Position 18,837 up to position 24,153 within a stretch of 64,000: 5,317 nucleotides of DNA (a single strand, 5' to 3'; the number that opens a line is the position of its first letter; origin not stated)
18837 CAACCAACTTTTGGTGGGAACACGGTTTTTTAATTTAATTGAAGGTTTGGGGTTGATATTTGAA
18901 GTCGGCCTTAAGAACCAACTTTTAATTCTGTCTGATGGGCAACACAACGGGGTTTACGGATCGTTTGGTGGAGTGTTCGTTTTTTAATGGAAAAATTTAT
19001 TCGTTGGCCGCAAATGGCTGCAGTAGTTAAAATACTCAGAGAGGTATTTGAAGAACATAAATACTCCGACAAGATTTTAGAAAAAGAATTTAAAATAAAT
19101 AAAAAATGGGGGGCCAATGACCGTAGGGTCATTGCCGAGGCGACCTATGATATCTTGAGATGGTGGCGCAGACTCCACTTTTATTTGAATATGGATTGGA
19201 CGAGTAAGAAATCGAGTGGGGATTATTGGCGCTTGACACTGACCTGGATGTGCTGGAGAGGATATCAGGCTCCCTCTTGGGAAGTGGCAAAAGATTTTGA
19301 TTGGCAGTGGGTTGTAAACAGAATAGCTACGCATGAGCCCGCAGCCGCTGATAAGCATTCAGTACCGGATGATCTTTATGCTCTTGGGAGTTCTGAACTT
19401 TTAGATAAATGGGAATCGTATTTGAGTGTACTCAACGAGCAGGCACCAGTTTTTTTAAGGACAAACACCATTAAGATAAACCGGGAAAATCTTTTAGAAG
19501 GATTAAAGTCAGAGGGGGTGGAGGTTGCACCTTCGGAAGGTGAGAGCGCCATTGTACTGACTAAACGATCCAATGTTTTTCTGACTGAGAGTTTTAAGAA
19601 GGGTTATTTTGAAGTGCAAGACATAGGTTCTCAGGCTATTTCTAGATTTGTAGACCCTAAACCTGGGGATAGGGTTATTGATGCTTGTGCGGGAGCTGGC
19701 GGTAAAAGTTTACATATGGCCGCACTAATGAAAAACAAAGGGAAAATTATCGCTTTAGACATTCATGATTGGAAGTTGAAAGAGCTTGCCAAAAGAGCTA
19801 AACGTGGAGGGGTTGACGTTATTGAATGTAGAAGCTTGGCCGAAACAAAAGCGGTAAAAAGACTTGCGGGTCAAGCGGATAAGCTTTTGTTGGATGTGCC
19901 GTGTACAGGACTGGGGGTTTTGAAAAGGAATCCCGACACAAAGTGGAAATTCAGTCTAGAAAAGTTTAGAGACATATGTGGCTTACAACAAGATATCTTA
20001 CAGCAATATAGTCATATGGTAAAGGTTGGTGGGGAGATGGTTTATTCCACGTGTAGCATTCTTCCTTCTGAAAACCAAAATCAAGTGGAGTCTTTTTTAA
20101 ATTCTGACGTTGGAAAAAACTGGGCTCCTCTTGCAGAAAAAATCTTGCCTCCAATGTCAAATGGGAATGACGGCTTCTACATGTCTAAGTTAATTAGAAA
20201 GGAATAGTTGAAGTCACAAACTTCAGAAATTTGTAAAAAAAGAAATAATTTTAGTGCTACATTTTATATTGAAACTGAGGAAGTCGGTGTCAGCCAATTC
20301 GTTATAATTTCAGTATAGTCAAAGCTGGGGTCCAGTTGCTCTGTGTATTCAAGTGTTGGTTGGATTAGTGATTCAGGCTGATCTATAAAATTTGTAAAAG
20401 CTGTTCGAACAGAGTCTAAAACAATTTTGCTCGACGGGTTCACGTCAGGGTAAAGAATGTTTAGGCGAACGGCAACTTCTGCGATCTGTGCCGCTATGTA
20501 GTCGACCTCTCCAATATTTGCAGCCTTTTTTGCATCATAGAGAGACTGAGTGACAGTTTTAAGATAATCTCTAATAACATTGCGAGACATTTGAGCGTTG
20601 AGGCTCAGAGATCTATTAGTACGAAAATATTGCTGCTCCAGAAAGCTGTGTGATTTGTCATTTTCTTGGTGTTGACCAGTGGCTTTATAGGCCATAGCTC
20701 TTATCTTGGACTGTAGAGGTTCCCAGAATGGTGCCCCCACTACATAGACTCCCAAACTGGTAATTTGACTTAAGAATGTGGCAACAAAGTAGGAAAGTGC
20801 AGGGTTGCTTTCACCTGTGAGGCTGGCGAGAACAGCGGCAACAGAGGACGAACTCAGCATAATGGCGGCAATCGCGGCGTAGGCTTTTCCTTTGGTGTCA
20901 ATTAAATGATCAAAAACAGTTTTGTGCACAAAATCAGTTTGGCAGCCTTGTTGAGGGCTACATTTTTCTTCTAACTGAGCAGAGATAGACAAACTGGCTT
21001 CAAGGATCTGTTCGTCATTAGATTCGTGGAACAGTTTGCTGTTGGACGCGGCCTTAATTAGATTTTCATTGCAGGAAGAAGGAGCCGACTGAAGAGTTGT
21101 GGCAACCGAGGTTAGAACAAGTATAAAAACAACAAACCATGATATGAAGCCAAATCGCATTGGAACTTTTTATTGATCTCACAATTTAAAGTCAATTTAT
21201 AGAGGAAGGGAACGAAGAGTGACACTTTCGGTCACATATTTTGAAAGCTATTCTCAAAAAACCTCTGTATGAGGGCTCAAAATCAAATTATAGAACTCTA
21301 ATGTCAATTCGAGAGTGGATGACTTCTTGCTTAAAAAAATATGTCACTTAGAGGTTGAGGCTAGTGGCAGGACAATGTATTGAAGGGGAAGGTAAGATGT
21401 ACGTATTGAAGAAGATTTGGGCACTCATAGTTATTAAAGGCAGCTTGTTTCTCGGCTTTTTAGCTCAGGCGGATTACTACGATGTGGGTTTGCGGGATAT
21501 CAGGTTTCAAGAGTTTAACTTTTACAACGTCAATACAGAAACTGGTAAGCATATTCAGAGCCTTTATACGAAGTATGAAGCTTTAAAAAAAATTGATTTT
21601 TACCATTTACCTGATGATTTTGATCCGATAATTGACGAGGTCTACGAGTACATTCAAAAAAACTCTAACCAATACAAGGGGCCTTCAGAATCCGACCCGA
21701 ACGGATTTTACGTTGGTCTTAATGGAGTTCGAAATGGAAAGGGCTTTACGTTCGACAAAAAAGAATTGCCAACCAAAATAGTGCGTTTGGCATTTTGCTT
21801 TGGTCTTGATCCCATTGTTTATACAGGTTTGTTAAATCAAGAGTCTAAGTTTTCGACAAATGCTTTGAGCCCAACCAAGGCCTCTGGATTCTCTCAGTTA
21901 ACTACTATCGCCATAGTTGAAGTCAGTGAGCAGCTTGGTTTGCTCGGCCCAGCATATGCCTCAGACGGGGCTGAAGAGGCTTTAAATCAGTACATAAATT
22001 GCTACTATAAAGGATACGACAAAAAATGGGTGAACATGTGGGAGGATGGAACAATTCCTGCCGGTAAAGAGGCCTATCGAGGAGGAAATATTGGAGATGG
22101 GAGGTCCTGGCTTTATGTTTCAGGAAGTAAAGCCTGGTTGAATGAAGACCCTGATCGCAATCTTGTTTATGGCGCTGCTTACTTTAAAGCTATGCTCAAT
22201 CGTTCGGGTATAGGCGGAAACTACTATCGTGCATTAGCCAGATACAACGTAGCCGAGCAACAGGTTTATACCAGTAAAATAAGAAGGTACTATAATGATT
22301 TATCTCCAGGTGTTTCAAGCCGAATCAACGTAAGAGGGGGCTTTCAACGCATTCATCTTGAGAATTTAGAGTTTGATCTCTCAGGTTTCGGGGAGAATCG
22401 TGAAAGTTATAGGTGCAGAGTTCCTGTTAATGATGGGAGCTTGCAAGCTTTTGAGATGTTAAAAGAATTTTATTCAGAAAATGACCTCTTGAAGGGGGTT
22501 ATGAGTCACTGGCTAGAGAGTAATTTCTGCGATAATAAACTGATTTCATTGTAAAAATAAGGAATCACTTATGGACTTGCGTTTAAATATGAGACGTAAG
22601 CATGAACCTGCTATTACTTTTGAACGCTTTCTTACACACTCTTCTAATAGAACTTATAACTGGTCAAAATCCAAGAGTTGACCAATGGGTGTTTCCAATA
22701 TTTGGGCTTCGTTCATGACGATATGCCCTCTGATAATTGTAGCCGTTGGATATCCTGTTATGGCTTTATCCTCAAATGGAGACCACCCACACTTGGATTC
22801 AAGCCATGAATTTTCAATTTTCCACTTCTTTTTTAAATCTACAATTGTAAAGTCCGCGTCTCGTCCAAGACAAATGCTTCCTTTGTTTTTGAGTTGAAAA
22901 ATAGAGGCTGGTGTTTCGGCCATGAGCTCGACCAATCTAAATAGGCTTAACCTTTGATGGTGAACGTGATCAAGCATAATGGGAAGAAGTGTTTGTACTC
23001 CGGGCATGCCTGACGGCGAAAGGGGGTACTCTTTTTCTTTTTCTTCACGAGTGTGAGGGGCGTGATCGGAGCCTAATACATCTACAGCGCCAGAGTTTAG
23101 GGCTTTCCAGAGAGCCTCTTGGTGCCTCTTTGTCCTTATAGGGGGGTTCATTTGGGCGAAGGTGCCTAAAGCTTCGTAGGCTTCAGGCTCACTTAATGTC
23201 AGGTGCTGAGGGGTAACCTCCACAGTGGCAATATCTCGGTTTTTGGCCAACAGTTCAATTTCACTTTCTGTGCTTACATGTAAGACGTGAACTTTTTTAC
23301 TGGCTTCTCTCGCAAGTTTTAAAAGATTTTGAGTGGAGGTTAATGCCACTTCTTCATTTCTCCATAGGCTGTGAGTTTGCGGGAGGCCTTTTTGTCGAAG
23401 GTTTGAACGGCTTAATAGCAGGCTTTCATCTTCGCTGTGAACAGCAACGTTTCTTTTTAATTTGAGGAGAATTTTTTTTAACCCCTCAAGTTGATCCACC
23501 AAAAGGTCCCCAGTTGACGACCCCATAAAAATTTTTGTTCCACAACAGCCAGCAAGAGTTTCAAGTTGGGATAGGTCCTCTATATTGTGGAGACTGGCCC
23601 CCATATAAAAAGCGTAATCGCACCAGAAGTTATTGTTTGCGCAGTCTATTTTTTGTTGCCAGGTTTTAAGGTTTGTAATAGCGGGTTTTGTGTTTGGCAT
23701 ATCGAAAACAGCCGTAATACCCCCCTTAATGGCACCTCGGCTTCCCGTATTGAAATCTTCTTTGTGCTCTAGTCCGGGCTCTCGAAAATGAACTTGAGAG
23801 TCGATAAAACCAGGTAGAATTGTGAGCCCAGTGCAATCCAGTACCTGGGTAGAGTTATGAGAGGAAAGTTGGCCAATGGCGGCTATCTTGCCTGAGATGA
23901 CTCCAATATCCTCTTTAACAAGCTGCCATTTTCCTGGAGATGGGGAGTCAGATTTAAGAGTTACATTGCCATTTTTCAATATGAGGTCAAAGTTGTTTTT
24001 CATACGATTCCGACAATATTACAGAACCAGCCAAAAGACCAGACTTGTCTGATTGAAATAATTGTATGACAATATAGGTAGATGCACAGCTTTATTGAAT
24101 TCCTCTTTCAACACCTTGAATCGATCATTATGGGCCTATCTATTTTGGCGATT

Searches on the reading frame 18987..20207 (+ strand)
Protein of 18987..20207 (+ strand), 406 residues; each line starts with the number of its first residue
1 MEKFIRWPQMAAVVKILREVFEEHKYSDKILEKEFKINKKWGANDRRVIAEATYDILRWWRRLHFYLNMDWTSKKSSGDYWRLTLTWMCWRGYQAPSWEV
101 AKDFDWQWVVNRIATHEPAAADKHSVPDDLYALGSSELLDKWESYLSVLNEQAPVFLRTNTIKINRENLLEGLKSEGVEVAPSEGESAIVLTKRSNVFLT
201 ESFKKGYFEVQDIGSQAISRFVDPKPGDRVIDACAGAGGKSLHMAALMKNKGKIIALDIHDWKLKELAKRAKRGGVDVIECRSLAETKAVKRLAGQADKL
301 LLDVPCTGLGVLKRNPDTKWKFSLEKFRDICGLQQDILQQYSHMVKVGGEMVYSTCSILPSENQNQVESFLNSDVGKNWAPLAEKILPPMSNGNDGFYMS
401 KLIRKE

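Call 76: search_protein_families(library=pfam, proteins=[window:18987-20207:+], max_evalue=0.00001)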
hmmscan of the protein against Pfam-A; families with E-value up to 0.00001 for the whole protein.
window:18987-20207:+ (406 aa): 4 families
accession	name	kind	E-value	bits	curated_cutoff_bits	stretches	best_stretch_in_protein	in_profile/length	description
PF01189.24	Methyltr_RsmB-F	-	1.8e-42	145.7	27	1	222-402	4-198/199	16S rRNA methyltransferase RsmB/F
PF22458.1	RsmF-B_ferredox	-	3e-10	40.5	27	1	140-197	15-73/74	Methyltr_RsmF/B-like, ferredoxin-like domain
PF01209.24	Ubie_methyltran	-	1.6e-06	28.1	20.1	1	212-280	33-101/233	ubiE/COQ5 methyltransferase family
PF13847.12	Methyltransf_31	-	9.7e-06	25.8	27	0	225-359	2-114/145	Methyltransferase domain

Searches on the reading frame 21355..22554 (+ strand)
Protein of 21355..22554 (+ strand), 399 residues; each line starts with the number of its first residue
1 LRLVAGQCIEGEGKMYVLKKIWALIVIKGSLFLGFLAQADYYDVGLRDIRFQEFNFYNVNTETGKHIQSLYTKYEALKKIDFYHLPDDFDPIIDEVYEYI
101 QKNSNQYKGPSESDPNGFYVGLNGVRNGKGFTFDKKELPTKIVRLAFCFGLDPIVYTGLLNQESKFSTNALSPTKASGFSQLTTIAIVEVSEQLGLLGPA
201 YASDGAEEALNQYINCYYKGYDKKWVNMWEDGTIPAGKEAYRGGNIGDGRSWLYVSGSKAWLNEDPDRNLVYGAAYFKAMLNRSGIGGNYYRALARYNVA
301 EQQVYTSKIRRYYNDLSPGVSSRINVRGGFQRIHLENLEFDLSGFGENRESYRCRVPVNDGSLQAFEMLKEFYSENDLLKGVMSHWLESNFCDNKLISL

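Call 77: search_protein_families(library=pfam, proteins=[window:21355-22554:+], max_evalue=0.00001)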
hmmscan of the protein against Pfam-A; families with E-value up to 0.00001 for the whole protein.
window:21355-22554:+ (399 aa): 1 family
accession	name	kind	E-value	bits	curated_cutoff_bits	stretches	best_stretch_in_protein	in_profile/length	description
PF01464.25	SLT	-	3.9e-07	30.1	21.3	0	151-195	12-56/117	Transglycosylase SLT domain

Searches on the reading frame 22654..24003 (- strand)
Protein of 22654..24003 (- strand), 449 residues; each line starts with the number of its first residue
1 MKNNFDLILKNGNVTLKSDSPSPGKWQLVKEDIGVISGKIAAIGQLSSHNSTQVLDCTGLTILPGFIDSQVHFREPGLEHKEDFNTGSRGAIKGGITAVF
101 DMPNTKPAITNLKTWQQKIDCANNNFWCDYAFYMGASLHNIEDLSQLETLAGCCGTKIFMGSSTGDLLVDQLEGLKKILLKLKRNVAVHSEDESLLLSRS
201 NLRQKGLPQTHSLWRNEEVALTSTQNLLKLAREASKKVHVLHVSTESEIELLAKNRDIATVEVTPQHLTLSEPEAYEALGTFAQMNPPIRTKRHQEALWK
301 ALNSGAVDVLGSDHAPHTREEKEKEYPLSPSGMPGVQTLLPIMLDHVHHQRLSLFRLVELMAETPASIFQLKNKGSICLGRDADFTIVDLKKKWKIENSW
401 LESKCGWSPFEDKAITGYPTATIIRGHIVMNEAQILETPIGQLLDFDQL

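Call 77: search_protein_families(library=pfam, proteins=[window:22654-24003:-], max_evalue=0.00001)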
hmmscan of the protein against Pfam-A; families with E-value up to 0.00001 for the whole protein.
window:22654-24003:- (449 aa): 2 families
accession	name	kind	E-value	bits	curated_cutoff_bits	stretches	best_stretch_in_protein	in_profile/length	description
PF01979.26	Amidohydro_1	-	3.3e-21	76.3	25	1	61-429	1-345/345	Amidohydrolase family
PF07969.17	Amidohydro_3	-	1.3e-06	28.6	29.7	0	349-392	404-447/472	Amidohydrolase family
